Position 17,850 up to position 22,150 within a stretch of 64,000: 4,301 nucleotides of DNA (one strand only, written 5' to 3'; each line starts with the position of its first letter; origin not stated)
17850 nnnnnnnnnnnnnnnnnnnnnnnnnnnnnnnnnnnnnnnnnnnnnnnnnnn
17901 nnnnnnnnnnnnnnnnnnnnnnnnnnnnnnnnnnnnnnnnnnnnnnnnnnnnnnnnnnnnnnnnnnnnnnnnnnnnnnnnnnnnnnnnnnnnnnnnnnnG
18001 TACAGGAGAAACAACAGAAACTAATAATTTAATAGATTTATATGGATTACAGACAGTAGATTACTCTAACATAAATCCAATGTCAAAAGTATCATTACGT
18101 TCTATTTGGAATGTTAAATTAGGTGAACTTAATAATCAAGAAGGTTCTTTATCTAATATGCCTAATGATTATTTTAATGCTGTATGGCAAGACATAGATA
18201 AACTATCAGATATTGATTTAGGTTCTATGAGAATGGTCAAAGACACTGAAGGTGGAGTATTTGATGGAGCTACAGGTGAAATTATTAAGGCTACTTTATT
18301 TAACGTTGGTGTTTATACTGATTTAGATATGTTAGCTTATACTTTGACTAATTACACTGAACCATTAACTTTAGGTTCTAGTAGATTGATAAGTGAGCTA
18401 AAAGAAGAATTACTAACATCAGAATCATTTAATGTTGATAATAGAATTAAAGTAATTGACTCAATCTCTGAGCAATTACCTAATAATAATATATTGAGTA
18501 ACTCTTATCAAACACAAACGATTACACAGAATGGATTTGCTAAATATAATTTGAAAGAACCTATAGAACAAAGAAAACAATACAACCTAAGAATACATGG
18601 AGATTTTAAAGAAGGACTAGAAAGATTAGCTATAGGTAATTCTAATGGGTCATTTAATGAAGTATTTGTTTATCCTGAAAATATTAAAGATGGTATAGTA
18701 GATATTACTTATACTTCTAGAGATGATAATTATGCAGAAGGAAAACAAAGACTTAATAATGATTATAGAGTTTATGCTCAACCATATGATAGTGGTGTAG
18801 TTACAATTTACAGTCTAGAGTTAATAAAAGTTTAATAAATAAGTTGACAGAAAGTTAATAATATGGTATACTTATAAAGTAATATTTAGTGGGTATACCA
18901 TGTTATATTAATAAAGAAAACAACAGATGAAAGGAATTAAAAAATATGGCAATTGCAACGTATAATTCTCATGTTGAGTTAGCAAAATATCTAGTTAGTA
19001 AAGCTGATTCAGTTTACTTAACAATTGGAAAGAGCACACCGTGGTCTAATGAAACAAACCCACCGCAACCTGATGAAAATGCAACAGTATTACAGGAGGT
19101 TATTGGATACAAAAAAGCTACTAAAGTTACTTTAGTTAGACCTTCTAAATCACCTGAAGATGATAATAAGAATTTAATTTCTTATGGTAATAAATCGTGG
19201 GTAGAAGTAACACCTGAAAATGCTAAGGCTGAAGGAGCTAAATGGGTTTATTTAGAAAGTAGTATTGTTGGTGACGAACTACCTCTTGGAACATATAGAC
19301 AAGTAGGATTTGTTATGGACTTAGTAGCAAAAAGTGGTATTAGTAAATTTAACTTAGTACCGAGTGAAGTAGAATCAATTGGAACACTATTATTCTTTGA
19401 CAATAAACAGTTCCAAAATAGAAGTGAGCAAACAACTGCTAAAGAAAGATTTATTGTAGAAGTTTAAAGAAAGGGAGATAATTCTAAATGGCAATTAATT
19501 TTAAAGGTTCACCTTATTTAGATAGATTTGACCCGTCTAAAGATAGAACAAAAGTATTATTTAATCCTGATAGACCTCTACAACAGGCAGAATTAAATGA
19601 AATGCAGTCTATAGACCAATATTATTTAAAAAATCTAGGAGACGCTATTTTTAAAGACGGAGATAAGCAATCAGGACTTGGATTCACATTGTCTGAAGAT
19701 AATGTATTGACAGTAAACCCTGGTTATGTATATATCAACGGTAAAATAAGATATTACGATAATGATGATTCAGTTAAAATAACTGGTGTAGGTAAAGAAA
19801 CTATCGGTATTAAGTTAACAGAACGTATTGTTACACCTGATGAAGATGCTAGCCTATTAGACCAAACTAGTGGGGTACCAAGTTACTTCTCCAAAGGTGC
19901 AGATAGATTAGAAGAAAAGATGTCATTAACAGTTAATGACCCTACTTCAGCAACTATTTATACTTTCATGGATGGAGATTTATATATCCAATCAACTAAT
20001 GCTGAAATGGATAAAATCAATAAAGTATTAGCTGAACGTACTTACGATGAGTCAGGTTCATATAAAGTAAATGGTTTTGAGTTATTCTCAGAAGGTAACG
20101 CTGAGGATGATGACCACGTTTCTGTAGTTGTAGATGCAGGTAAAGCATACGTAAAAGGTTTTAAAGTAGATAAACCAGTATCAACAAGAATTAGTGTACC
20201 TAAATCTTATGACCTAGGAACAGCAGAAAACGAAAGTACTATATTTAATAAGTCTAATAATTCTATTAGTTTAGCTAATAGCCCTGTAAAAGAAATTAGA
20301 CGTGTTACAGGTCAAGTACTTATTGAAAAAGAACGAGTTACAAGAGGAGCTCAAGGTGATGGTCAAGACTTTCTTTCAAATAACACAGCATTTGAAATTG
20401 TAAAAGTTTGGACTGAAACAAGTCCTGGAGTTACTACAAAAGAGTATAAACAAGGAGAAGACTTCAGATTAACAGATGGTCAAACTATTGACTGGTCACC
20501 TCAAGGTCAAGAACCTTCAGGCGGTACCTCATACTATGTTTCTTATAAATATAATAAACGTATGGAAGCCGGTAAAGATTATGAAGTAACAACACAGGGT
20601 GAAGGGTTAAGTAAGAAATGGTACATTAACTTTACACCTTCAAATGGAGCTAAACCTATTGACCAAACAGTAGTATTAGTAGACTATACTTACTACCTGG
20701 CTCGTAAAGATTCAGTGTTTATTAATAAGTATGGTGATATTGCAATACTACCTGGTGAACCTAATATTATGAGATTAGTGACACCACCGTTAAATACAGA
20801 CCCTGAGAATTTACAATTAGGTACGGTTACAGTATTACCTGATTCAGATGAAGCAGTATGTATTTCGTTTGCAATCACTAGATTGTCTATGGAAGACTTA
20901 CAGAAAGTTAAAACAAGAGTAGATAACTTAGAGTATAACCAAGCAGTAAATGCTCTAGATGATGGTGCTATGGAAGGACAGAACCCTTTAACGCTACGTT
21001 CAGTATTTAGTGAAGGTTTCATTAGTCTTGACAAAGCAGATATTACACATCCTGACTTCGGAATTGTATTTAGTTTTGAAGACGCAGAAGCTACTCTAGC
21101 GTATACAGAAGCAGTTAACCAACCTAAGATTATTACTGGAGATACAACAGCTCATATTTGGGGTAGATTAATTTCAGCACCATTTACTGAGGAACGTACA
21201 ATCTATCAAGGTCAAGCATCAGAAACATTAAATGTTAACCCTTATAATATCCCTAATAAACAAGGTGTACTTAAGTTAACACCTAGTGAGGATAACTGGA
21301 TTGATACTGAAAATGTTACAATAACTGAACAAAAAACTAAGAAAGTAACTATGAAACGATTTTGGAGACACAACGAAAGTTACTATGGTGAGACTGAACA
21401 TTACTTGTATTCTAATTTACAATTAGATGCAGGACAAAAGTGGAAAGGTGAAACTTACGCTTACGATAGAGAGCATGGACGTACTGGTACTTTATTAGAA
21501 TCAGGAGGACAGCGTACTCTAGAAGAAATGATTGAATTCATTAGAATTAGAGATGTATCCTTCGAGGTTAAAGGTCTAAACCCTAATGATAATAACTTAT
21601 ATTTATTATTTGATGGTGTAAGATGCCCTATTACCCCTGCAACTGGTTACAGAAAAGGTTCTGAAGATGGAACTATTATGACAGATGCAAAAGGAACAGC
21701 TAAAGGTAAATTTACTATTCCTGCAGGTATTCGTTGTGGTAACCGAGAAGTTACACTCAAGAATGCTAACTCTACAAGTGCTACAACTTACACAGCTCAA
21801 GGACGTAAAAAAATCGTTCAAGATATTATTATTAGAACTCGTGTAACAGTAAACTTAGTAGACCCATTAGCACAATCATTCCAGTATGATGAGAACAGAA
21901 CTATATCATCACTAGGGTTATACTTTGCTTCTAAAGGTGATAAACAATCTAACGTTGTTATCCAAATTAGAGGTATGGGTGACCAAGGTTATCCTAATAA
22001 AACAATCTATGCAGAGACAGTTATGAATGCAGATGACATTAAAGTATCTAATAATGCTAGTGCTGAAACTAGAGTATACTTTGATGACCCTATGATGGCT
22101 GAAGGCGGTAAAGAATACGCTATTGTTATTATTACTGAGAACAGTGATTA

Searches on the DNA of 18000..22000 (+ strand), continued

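Call 50: get_annotated_region(hit=H87, flank=20000)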
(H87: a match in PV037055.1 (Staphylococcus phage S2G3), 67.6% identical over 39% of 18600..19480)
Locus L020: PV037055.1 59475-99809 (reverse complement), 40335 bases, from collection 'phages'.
description: Staphylococcus phage S2G3, complete genome.
organism: Staphylococcus phage S2G3 (NCBI taxid 3401602)
taxonomy: Viruses; Duplodnaviria; Heunggongvirae; Uroviricota; Caudoviricetes
host: Staphylococcus capitis; source: waste water; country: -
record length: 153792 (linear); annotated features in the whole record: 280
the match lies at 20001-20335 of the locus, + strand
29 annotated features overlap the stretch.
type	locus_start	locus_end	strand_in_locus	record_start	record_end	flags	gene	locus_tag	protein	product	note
CDS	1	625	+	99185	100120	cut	-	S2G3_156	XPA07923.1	intron encoded nuclease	-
CDS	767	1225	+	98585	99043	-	-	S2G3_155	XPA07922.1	tail assembly chaperone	-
CDS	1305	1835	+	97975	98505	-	-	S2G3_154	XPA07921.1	RNA polymerase beta subunit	-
CDS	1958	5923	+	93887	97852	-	-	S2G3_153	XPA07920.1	tail lysin protein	lysozyme2 superfamily protein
CDS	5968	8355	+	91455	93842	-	-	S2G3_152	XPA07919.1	tail protein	with lysin activity; CHAP superfamily protein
CDS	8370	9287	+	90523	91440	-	-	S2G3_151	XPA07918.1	tail protein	with lysin activity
CDS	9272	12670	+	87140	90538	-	-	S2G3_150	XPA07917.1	glycerophosphoryl diester phosphodiesterase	-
CDS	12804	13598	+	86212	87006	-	-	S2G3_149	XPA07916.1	virion structural protein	-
CDS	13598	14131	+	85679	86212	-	-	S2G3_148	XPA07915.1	hypothetical protein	-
CDS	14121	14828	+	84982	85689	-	-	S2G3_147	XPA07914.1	baseplate protein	-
CDS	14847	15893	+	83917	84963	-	-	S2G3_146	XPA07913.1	baseplate wedge subunit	-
CDS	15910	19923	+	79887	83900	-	-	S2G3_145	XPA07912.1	tail morphogenetic protein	-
CDS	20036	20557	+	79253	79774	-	-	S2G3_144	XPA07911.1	baseplate protein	-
CDS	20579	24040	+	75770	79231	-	-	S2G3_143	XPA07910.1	adsorption-associated tail protein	-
CDS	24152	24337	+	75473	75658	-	-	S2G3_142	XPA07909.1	hypothetical protein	-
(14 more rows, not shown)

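Call 51: get_annotated_region(hit=H39, flank=20000)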
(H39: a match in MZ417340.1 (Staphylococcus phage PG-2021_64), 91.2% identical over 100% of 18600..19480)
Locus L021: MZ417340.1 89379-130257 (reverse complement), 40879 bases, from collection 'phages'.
description: UNVERIFIED: Staphylococcus phage PG-2021_64, complete genome.
organism: Staphylococcus phage PG-2021_64 (NCBI taxid 2815632)
taxonomy: Viruses; Duplodnaviria; Heunggongvirae; Uroviricota; Caudoviricetes; Herelleviridae; Twortvirinae
host: Staphylococcus succinus C6852; source: WWTP; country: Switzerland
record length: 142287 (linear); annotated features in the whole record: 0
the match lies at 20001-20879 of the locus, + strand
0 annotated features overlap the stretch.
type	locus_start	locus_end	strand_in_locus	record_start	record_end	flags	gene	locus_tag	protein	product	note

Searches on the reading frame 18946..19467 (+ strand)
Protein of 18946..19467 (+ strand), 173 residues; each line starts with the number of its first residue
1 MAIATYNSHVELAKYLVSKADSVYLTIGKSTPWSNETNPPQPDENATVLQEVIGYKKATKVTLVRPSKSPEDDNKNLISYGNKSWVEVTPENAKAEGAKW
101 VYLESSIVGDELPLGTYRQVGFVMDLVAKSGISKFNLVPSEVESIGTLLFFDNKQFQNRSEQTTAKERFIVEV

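Call 24: find_related_loci(query=window:18946-19467:+, collection=viral_contigs, flank=1500)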
Query window:18946-19467:+ (173 aa) in viral_contigs; peptide patterns used: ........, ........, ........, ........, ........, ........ (x = any residue, [..] = any of these).
15 stretches matched a pattern; 9 encode a relative of the query (tblastn E <= 1e-3); 8 distinct loci.
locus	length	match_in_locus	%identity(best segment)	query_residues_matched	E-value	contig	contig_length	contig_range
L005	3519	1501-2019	80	1-173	8e-94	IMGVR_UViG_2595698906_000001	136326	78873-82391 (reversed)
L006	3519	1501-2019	76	1-173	8e-92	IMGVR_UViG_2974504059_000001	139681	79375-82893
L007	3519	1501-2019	73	1-173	5e-89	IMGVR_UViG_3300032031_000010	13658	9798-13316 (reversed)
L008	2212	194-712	73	1-173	2e-89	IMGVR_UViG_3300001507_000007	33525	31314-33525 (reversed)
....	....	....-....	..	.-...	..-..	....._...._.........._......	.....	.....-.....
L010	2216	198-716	73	1-173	2e-89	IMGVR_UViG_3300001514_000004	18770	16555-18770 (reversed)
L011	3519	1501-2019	99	1-173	1e-115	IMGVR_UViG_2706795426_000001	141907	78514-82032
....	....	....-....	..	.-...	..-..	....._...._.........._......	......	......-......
